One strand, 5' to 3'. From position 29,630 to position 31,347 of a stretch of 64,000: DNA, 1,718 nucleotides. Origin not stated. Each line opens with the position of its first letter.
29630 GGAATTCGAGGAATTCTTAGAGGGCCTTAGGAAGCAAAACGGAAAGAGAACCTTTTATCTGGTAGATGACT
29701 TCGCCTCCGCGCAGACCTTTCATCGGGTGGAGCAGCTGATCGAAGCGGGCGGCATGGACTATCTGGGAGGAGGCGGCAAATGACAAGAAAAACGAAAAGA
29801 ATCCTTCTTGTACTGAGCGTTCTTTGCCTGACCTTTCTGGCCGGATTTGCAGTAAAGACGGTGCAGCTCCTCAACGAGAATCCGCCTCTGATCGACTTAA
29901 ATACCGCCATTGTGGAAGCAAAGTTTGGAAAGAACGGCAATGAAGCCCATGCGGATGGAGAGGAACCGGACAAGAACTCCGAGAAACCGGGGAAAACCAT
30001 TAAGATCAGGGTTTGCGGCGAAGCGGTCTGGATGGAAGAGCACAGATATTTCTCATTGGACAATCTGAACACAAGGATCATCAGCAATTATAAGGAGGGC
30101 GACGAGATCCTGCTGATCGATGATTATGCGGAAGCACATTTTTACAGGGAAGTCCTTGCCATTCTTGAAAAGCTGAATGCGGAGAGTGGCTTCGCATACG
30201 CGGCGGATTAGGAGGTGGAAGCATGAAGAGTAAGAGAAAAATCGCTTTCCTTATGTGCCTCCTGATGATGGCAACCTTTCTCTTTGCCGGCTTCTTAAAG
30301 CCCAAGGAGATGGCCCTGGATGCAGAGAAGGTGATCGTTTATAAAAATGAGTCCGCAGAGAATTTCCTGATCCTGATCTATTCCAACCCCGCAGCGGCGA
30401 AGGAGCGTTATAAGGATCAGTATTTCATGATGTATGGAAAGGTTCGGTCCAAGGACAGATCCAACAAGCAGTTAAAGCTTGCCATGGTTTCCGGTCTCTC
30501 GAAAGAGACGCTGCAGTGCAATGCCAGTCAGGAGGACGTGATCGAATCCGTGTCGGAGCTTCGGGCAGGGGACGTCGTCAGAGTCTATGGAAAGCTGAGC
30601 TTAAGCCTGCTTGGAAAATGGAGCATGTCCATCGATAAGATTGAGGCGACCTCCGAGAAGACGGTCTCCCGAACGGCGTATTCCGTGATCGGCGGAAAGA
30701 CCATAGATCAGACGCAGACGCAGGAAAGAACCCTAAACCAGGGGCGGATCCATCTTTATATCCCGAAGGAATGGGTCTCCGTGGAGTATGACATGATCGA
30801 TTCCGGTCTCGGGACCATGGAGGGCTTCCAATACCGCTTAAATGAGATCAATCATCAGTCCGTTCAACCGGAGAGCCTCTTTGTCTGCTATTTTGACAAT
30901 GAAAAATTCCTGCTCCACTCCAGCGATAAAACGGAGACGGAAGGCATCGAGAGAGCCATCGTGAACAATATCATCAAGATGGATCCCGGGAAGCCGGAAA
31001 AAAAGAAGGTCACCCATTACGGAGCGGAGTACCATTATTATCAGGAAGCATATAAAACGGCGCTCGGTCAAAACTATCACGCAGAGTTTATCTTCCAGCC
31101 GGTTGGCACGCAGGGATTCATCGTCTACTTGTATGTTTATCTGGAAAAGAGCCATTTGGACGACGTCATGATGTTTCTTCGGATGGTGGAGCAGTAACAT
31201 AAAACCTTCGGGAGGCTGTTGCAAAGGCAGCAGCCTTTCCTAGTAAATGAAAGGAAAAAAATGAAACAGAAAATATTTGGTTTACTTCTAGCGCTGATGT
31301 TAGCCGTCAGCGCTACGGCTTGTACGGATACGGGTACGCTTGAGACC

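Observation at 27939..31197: Orphan ExbB/ExbD-like ion-driven motor operon in a monoderm bacterium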

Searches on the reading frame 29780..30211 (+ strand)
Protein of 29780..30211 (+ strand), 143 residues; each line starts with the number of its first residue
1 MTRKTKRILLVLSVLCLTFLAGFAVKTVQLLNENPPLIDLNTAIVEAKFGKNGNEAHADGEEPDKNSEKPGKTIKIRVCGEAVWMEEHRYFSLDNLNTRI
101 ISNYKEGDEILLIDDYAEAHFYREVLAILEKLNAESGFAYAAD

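Call 3: search_protein_families(library=pfam, proteins=[window:29780-30211:+], max_evalue=1)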
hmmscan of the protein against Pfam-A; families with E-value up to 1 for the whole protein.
window:29780-30211:+ (143 aa): 0 families

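Call 4: search_protein_families(library=padloc, proteins=[window:29780-30211:+], max_evalue=1)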
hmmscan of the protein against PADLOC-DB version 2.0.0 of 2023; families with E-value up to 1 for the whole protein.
window:29780-30211:+ (143 aa): 0 families

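Call 6: search_protein_families(library=ncbifam, proteins=[window:29780-30211:+], max_evalue=1)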
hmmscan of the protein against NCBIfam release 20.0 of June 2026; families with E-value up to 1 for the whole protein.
window:29780-30211:+ (143 aa): 1 family
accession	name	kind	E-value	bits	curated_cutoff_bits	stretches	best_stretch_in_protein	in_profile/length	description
NF010826.0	PRK14230.1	equivalog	0.16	12.1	126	1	8-41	61-95/119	camphor resistance protein CrcB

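Call 26: search_solved_structures(query=A2, max_evalue=10, show_alignments=2)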
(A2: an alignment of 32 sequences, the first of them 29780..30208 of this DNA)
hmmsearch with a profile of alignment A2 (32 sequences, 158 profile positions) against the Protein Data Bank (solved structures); distinct sequences matched with E-value up to 10: 3.
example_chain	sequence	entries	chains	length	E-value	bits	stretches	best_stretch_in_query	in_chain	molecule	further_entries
2kjp_A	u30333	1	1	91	0.076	16.1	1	89-129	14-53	Uncharacterized protein ylbL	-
10uw_A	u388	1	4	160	0.54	13.3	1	91-136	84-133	Cohesin domain number 1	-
3onq_A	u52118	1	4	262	0.71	12.9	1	126-148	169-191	Regulator of polyketide synthase expression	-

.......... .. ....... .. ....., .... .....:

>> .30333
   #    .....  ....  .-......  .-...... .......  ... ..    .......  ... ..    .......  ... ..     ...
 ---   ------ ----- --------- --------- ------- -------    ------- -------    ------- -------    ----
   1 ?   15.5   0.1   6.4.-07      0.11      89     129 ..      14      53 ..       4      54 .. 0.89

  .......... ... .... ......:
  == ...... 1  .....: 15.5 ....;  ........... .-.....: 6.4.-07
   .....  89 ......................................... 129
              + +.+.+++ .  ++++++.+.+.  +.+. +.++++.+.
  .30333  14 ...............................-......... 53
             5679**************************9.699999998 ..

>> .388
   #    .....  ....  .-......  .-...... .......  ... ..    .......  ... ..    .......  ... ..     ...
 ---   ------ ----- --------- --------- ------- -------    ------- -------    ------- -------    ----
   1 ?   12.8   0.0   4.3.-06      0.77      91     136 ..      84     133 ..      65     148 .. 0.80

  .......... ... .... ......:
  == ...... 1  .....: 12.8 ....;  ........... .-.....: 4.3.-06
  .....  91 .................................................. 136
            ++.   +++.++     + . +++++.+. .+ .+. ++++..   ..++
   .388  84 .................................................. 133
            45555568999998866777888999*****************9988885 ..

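Call 28: find_homologous_proteins(query=A2, max_evalue=0.001)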
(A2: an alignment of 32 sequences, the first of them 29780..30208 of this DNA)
Query A2 (32 sequences) (143 aa, profile of the alignment): 157 proteins with E <= 0.001 among 6852 candidates; the best 120 are listed.
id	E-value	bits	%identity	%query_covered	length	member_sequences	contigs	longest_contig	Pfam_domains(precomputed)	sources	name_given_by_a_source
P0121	3.6e-41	159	99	100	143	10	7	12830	-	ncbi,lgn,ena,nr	ncbi:MAG: hypothetical protein J5721_01240 [Lachnospiraceae bacterium]|nr:hypothetical protein [Lach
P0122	3.9e-40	155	66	100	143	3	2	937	-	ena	-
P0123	1.7e-39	153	20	94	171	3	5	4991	-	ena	-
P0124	4.9e-39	152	20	90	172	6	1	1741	-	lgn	-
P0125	5.9e-39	151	88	100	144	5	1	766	-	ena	-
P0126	8.7e-39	151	68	99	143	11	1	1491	-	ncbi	-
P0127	1.8e-38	150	66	100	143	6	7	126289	-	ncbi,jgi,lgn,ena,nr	ncbi:MAG: hypothetical protein IKO41_19855 [Lachnospiraceae bacterium]|jgi:hypothetical protein|nr:h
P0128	3.9e-38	149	29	87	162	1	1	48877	-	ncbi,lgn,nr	ncbi:MAG: hypothetical protein Q4E54_02050 [Lachnospiraceae bacterium]|nr:hypothetical protein [Lach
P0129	1.0e-37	147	24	94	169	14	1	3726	-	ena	-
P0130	1.5e-37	147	62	99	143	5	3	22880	-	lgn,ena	-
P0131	1.6e-37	147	25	88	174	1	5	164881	-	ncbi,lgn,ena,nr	ncbi:MAG: hypothetical protein IKP88_10515 [Lachnospiraceae bacterium]|nr:hypothetical protein [Lach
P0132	1.8e-37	147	74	86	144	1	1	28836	-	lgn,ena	-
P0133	2.2e-37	146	67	86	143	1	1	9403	-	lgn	-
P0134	2.8e-37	146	64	99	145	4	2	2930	-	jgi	-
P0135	6.0e-35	138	25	94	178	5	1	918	-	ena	-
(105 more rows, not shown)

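Call 37: predict_structure(alignment_id=A4)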
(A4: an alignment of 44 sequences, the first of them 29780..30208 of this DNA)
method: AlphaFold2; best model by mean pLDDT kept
length: 143 residues; sequences in the alignment: 44
mean_pLDDT: 77.3   pTM: 0.49
mean pLDDT of the five models: 77.3, 76.9, 76.5, 76.5, 76.4
residues with pLDDT >= 90: 64; 70-90: 28; 50-70: 36; < 50: 15
segments of 3 or more residues with pLDDT < 50: 53-61
pLDDT, mean of each block of 10 residues (from residue 1): 75 84 58 55 56 46 53 92 92 93 92 93 94 94 92
secondary structure, 60 per line:
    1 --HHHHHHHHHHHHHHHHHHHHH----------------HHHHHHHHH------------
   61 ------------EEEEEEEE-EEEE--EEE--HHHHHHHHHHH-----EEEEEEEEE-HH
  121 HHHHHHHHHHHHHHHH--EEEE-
elements in order: H3-23 H40-48 E73-80 E82-85 E88-90 H93-103 E109-117 H119-136 E139-142

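Call 41: fold_search(model_id=the predicted structure, library=pdb)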
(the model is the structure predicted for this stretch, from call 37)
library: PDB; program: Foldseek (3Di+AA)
matches with E <= 10: 568; with E <= 0.001: 0
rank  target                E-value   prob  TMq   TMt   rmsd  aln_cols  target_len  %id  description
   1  5by4                  2.8e-02  0.89  0.32  0.39  13.5       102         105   13  Structure and function of the Escherichia coli Tol-Pal stator protein TolR (released 2015-09-16)
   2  8pek_MODEL_1_A        2.9e-02  1.00  0.42  0.59  12.4        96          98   14  Structure of the dimeric, periplasmic domain of ExbD (released 2023-09-06)
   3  8vgd_B                5.0e-02  0.99  0.40  0.70   2.8        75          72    9  Complex of ExbD with D-box peptide: Tetragonal form (released 2024-02-14)
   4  2pfu_MODEL_1_A        5.0e-02  0.94  0.36  0.49  10.7        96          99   11  NMR structure determination of the periplasmic domain of ExbD from E.coli (released 2007-10-23)
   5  6sgb_CK               5.7e-02  0.35  0.24  0.18  20.2       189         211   10  mt-SSU assemblosome of Trypanosoma brucei (released 2019-09-25)
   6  8p9r_A                8.4e-02  0.99  0.40  0.69   2.8        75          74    9  Structure of the periplasmic domain of ExbD from E. coli in complex with TonB (released 2023-09-06)
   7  8vgc_A                9.0e-02  0.98  0.39  0.67   2.9        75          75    9  Complex of ExbD with D-box peptide: Orthorhombic form (released 2024-02-14)
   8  1nmn_A                9.0e-02  0.90  0.33  0.38   5.4        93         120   10  Structure of yqgF from Escherichia coli, a hypothetical protein (released 2004-03-02)
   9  9hny_CK               1.2e-01  0.28  0.26  0.20  20.0       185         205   11  Mitoribosomal small subunit in complex with Mettl15 and Mettl17 (released 2025-03-26)
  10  8xih_A                1.4e-01  0.41  0.27  0.09   6.0       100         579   17  protein-DNA complex (released 2024-12-25)
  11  9evs_J                1.5e-01  0.85  0.35  0.39   4.2       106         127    8  Structure of the flowering plant mitoribosome with P-site tRNA (released 2025-09-03)
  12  9qqv                  1.9e-01  0.41  0.28  0.14   7.2        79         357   16  Structure of the F13 protein of Vaccinia virus in complex with G243-1720 (released 2025-12-24)
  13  7pub_CK               1.9e-01  0.25  0.25  0.14  12.7       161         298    9  Late assembly intermediate of the Trypanosoma brucei mitoribosomal small subunit (released 2022-05-04)
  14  9fiz                  2.0e-01  0.38  0.26  0.13   7.3        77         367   17  Structure of the F13 protein (mutant A295E) of Vaccinia virus (released 2025-03-12)
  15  6hiy_CK               2.1e-01  0.33  0.29  0.18  15.8       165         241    9  Cryo-EM structure of the Trypanosoma brucei mitochondrial ribosome - This entry contains the body of the small mitori (released 2018-09-26)
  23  8p9r_B                4.7e-01  0.87  0.40  0.70   2.8        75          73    9  Structure of the periplasmic domain of ExbD from E. coli in complex with TonB (released 2023-09-06)
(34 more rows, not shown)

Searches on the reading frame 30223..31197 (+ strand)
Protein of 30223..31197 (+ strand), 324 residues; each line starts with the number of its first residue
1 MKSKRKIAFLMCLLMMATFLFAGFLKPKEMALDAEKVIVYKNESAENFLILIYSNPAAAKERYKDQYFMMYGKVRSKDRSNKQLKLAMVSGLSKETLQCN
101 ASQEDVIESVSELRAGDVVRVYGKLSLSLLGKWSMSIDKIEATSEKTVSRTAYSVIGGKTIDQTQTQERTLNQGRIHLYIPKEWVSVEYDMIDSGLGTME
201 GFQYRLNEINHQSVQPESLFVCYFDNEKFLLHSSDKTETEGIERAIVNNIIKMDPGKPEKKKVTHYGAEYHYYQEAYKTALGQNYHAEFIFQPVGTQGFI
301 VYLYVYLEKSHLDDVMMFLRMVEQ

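Call 3: search_protein_families(library=pfam, proteins=[window:30223-31197:+], max_evalue=1)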
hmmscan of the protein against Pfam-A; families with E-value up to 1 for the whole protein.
window:30223-31197:+ (324 aa): 3 families
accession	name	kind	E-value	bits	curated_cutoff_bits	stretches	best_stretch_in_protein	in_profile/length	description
PF12869.13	tRNA_anti-like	-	1.2e-05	25.4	23.5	1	9-125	11-132/146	tRNA_anti-like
PF01336.31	tRNA_anti-codon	-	7.2e-05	23.1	27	1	72-141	5-73/75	OB-fold nucleic acid binding domain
PF13567.11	DUF4131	-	0.72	10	31.6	0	5-126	29-131/165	Domain of unknown function (DUF4131)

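Call 4: search_protein_families(library=padloc, proteins=[window:30223-31197:+], max_evalue=1)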
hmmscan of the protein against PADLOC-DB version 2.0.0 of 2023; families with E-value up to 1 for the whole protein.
window:30223-31197:+ (324 aa): 0 families

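Call 6: search_protein_families(library=ncbifam, proteins=[window:30223-31197:+], max_evalue=1)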
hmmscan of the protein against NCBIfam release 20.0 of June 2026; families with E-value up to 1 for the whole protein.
window:30223-31197:+ (324 aa): 0 families

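Call 31: find_homologous_proteins(query=window:30223-31194:+)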
Query window:30223-31194:+ (324 aa): 100 proteins with E <= 0.001 among 1423 candidates.
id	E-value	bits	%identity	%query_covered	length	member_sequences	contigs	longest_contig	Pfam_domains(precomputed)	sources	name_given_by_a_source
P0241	5.5e-201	684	94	100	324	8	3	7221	-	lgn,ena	-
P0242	6.1e-149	513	72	98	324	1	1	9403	PF12869.14,PF01336.32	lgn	-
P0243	1.9e-147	508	72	99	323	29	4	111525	-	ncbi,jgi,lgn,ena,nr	ncbi:MAG: hypothetical protein E7295_14510 [Lachnospiraceae bacterium]|nr:hypothetical protein [Lach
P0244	5.2e-139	481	66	100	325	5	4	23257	PF12869.14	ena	-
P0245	4.4e-137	474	67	95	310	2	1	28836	-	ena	-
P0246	1.4e-120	420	58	99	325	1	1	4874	-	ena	-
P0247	2.0e-109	384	55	100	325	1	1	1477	-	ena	-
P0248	3.7e-107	376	55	100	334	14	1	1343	-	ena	-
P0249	2.8e-106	373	55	100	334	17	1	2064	-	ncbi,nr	ncbi:MAG: OB-fold nucleic acid binding domain-containing protein [Lachnospiraceae bacterium]|nr:OB-f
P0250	6.9e-105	369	53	100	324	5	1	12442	-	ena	-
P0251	9.0e-105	368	52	99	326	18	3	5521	-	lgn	-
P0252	1.1e-103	365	54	100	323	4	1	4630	-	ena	-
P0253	1.8e-103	364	53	100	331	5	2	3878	-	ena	-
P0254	1.9e-103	364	53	98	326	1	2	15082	-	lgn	-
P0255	2.1e-103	364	53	98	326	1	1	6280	-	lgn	-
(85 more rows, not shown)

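Call 39: predict_structure(alignment_id=A5)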
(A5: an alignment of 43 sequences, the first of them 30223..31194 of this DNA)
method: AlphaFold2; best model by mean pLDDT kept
length: 324 residues; sequences in the alignment: 43
mean_pLDDT: 93.0   pTM: 0.85
mean pLDDT of the five models: 93.0, 92.6, 92.0, 91.9, 91.5
residues with pLDDT >= 90: 259; 70-90: 57; 50-70: 8; < 50: 0
segments of 3 or more residues with pLDDT < 50: none
pLDDT, mean of each block of 10 residues (from residue 1): 79 85 69 94 97 96 97 98 97 95 97 98 97 97 95 96 97 96 96 93 94 88 95 89 92 89 94 89 90 94 94 96 95
secondary structure, 60 per line:
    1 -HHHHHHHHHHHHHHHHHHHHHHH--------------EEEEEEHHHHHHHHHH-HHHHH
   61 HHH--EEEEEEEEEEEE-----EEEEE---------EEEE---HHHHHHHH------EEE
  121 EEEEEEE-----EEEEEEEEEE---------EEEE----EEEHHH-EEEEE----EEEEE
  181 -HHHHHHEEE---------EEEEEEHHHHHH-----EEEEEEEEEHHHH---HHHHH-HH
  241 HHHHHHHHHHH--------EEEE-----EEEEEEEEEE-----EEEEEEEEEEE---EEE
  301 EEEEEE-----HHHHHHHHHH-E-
elements in order: H2-24 E39-44 H45-54 H56-63 E66-77 E83-87 E97-100 H104-111 E118-127 E133-142 E152-155 E160-162 E167-171 E176-180 H182-187 E188-190 E200-205 H206-211 E217-225 H226-229 H233-237 H239-251 E260-263 E269-278 E284-294 E298-306 H312-321

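Call 42: fold_search(model_id=the predicted structure, library=pdb)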
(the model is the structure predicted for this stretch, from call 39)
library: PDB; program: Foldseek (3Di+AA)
matches with E <= 10: 1437; with E <= 0.001: 154
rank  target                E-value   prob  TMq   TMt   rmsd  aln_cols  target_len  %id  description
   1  6kab_B                5.8e-06  1.00  0.22  0.15  22.1       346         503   11  Crystal structure of plasmodium lysyl-tRNA synthetase in complex with a cladosporin derivative 2 (released 2020-04-08)
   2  7ea9_D                7.7e-06  1.00  0.24  0.16  23.6       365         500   12  Crystal Structure of human lysyl-tRNA synthetase Y145H mutant (released 2021-03-31)
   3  4dpg_B                7.7e-06  1.00  0.24  0.16  23.9       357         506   13  Crystal Structure of Human LysRS: P38/AIMP2 Complex I (released 2013-02-13)
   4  6kbf_B                9.1e-06  1.00  0.22  0.15  21.3       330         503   11  Crystal structure of plasmodium lysyl-tRNA synthetase in complex with a cladosporin derivative 3 (released 2020-04-08)
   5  6kcn_C                1.1e-05  1.00  0.23  0.16  21.7       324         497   11  Crystal structure of plasmodium lysyl-tRNA synthetase in complex with a cladosporin derivative 4 (released 2020-04-08)
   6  6agt_C                1.5e-05  1.00  0.23  0.16  20.4       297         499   12  Crystal structure of PfKRS complexed with chromone inhibitor (released 2019-03-13)
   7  5zh5_A                1.7e-05  1.00  0.24  0.17  21.5       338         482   12  CRYSTAL STRUCTURE OF PfKRS WITH INHIBITOR CLADO-2 (released 2018-06-27)
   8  8k9s_A                1.8e-05  1.00  0.23  0.16  19.5       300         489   13  Crystal structure of plasmodium LysRS complexing with ASP3026 derived LysRS inhibitor 1 (ADKI1) (released 2024-06-26)
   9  8k9w_A                1.9e-05  1.00  0.23  0.16  20.3       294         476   12  Crystal structure of plasmodium LysRS complexing with ASP3026 derived LysRS inhibitor 4 (ADKI4) (released 2024-06-26)
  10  4dpg_D                1.9e-05  1.00  0.24  0.16  23.9       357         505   13  Crystal Structure of Human LysRS: P38/AIMP2 Complex I (released 2013-02-13)
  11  8k9u_A                2.0e-05  1.00  0.23  0.16  21.3       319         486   12  Crystal structure of plasmodium LysRS complexing with ASP3026 derived LysRS inhibitor 2 (ADKI2) (released 2024-06-26)
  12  8k9s_B                2.0e-05  1.00  0.22  0.16  21.1       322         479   12  Crystal structure of plasmodium LysRS complexing with ASP3026 derived LysRS inhibitor 1 (ADKI1) (released 2024-06-26)
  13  6ka6_A                2.2e-05  1.00  0.23  0.16  20.7       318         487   12  Crystal structure of plasmodium lysyl-tRNA synthetase in complex with a cladosporin derivative 1 (released 2020-04-08)
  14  8k9v_B                2.3e-05  1.00  0.23  0.16  19.7       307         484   12  Crystal structure of plasmodium LysRS complexing with ASP3026 derived LysRS inhibitor 3 (ADKI3) (released 2024-06-26)
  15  7ea9_B                2.3e-05  1.00  0.23  0.16  23.6       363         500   12  Crystal Structure of human lysyl-tRNA synthetase Y145H mutant (released 2021-03-31)
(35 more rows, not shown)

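Call 77: search_protein_representatives(alignment_id=A5)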
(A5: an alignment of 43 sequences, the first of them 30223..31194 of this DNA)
Query: 43 sequences, 329 profile positions. Proteins with E-value up to 0.001 (for the whole library): 1308; up to 1e-10: 241; up to 1e-30: 138. The best 150 are listed.
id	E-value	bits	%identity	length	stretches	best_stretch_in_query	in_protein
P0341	9.3e-127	439.0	-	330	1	1-328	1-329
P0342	7.6e-118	409.7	-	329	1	1-328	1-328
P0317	3.6e-117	407.5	-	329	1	1-328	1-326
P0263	2.1e-116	405.0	-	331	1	1-328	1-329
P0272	1.8e-115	401.9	-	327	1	1-328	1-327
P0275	4.6e-115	400.6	-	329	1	1-328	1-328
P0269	5.0e-113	393.9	-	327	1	1-328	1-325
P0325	2.4e-106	371.9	-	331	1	5-327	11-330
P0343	8.4e-106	370.1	-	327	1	1-328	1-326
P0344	2.2e-105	368.8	-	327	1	1-327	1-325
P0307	6.5e-105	367.2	-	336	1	4-326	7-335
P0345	2.4e-102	358.8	-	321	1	16-328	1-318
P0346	3.2e-102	358.4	-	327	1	1-327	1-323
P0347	1.3e-101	356.4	-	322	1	1-328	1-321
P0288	1.5e-101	356.2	-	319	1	6-327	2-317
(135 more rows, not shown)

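Call 80: fold_search(model_id=the predicted structure, library=viral)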
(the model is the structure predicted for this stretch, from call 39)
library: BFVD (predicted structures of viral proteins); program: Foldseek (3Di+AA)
matches with E <= 10: 873; with E <= 0.001: 11
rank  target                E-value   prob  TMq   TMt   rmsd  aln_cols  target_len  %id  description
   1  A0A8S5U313            4.1e-10  1.00  0.30  0.28   2.1       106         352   26  Host cell surface-exposed lipoprotein [Siphoviridae sp. ctoyo6]
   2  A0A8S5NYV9            5.3e-07  1.00  0.27  0.39   4.4       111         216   22  tRNA_anti-like [Siphoviridae sp. ctiMP24]
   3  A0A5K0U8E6            2.3e-05  1.00  0.23  0.13  18.6       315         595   14  lysine--tRNA ligase [Yasminevirus sp. GU-2018]
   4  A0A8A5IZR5            3.7e-05  1.00  0.21  0.16   8.1       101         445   17  (no name in the UniProt tables at hand)
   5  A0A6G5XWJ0            4.9e-05  1.00  0.26  0.54   6.3       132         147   10  (no name in the UniProt tables at hand)
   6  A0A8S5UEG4            1.1e-04  1.00  0.22  0.58   4.1        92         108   21  Uncharacterized protein [Podoviridae sp. ctjVy23]
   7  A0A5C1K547            1.4e-04  0.66  0.15  0.11  21.1       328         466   11  (no name in the UniProt tables at hand)
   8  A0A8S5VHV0            4.0e-04  1.00  0.26  0.17   7.0       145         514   20  Putative nucleic acid-binding lipoprotein.1, putative nucleic acid-binding lipoprotein [Siphoviridae sp. ctNxi14]
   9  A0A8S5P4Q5            6.2e-04  1.00  0.23  0.16   3.8       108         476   17  RING finger family 1 protein [Siphoviridae sp. ctkyp1]
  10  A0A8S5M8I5            6.2e-04  0.97  0.23  0.26  18.0       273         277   11  Prokaryotic membrane lipoprotein lipid attachment site [Caudovirales sp. ctCiv1]
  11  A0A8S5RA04            6.9e-04  1.00  0.25  0.47   5.5       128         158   13  tRNA_anti-like [Siphoviridae sp. ctvxh7]
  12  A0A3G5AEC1            1.1e-03  1.00  0.21  0.13   4.8        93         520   16  Asparaginyl-tRNA synthetase [Satyrvirus sp.]
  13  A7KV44                1.1e-03  1.00  0.20  0.06   9.2       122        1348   17  (no name in the UniProt tables at hand)
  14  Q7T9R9                1.8e-03  0.69  0.19  0.18  19.7       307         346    8  Lef-3 [Adoxophyes orana granulovirus]
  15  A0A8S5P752            2.1e-03  1.00  0.19  0.45  13.1       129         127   13  SINGLE-STRANDED DNA BINDING PROTEIN REPLICATION, SINGLE-STRANDED DNA, SINGLE-STRANDED.3A [Herelleviridae sp. cttEB8]
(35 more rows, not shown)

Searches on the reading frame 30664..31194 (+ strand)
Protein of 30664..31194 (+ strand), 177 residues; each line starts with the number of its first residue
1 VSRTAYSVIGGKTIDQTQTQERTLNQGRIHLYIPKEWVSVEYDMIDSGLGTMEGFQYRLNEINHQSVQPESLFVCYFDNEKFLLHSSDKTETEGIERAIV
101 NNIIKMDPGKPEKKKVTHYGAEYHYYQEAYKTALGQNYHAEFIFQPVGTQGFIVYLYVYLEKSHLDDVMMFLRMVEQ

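Call 45: search_solved_structures(query=A6, max_evalue=10, show_alignments=2)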
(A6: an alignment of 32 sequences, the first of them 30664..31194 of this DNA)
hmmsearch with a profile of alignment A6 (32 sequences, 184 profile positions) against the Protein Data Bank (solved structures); distinct sequences matched with E-value up to 10: 0.

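Call 46: search_protein_families(library=pfam, alignment_id=A6, max_evalue=1)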
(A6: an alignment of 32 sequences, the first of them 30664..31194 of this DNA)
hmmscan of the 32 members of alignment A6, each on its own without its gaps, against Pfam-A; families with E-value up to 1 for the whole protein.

A. member 1, window:30664-31194:+ (177 aa): 0 families

B. families by the number of members that match (of 32 scanned): 19 families
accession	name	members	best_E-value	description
PF17443.8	pXO2-72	3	0.01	Uncharacterized protein pXO2-72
PF08797.16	HIRAN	3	0.033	HIRAN domain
PF08633.15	Rox3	1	0.003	Rox3 mediator complex subunit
PF01789.22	PsbP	1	0.0069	PsbP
PF04634.17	YezG-like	1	0.029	Immunity protein YezG-like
PF21414.2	SMK_beta_su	1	0.034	Salt-mediated killer protoxin 1, beta subunit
PF02018.23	CBM_4_9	1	0.039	Carbohydrate binding domain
PF07892.16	DUF1667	1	0.058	Protein of unknown function (DUF1667)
PF05073.17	Baculo_p24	1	0.064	Baculovirus P24 capsid protein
PF17797.7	RL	1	0.066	RL domain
PF06467.20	zf-FCS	1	0.073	MYM-type Zinc finger with FCS sequence motif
PF05989.17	Chordopox_A35R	1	0.088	Chordopoxvirus A35R protein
PF07542.16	ATP12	1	0.099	ATP12 chaperone protein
PF16225.10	DUF4884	1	0.14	Domain of unknown function (DUF4884)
PF20420.3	DUF6702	1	0.15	Domain of unknown function (DUF6702)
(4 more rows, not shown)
